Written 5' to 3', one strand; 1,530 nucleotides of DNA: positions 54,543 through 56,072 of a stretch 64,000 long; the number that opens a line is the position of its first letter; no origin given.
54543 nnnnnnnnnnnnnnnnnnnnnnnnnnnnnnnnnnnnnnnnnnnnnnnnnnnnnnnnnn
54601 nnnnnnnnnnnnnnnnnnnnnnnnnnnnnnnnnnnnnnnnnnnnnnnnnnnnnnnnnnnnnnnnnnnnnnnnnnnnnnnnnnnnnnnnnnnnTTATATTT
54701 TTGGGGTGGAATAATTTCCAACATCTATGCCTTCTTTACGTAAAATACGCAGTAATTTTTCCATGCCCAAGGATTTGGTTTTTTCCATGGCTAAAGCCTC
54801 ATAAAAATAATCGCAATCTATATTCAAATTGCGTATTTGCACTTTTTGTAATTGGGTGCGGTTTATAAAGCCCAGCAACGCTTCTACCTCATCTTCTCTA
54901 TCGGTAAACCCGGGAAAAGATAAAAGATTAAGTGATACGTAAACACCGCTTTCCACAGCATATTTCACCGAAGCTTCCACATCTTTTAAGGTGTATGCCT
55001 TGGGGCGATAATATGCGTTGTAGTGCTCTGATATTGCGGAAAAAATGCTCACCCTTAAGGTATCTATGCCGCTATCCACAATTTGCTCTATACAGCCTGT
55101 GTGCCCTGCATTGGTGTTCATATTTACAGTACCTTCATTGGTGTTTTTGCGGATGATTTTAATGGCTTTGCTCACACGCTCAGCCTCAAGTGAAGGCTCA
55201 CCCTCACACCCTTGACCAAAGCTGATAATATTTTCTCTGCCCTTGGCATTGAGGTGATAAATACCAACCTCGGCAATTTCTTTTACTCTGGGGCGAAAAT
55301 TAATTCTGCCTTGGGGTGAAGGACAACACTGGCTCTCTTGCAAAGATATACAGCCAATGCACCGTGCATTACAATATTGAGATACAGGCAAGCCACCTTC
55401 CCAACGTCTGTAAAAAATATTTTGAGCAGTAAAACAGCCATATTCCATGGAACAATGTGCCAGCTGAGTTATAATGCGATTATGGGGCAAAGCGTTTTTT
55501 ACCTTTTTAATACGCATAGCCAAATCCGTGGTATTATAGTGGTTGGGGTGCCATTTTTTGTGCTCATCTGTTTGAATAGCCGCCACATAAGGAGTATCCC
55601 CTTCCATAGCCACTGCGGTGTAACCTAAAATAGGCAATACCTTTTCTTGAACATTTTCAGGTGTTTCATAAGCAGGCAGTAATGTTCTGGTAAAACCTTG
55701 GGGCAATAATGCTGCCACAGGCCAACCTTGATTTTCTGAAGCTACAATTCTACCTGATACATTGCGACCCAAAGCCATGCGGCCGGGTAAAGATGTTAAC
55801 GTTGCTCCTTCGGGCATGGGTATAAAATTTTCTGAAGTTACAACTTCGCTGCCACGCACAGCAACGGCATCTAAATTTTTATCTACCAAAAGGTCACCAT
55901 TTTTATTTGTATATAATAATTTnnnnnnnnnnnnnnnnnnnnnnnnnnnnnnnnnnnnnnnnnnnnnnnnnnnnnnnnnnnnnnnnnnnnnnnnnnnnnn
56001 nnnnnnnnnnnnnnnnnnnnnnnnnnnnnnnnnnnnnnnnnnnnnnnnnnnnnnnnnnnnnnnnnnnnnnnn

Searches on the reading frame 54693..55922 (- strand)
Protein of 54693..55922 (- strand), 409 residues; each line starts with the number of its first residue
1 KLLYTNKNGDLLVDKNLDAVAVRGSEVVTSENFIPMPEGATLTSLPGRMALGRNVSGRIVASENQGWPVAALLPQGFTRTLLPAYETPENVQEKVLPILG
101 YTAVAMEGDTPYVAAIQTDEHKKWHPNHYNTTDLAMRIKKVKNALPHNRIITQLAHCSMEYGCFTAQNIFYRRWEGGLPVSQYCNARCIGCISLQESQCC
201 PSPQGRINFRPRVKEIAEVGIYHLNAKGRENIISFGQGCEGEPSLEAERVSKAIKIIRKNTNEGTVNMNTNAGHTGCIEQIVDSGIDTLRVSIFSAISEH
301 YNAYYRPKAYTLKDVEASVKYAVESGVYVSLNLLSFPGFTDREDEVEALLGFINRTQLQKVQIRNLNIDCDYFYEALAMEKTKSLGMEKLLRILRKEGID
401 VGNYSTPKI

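Call 78: search_protein_families(library=ncbifam, proteins=[window:54693-55922:-], max_evalue=0.00001)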
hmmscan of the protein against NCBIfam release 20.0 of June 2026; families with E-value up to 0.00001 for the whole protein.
window:54693-55922:- (409 aa): 2 families
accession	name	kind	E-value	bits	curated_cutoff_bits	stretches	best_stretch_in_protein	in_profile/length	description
TIGR04100.1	rSAM_pair_X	hypoth_equivalog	1.2e-07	31.5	262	1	180-329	14-161/197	TIGR04100 family radical SAM protein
TIGR02666.1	moaA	equivalog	1.8e-06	27.1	284.05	1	180-366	16-193/336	GTP 3',8-cyclase MoaA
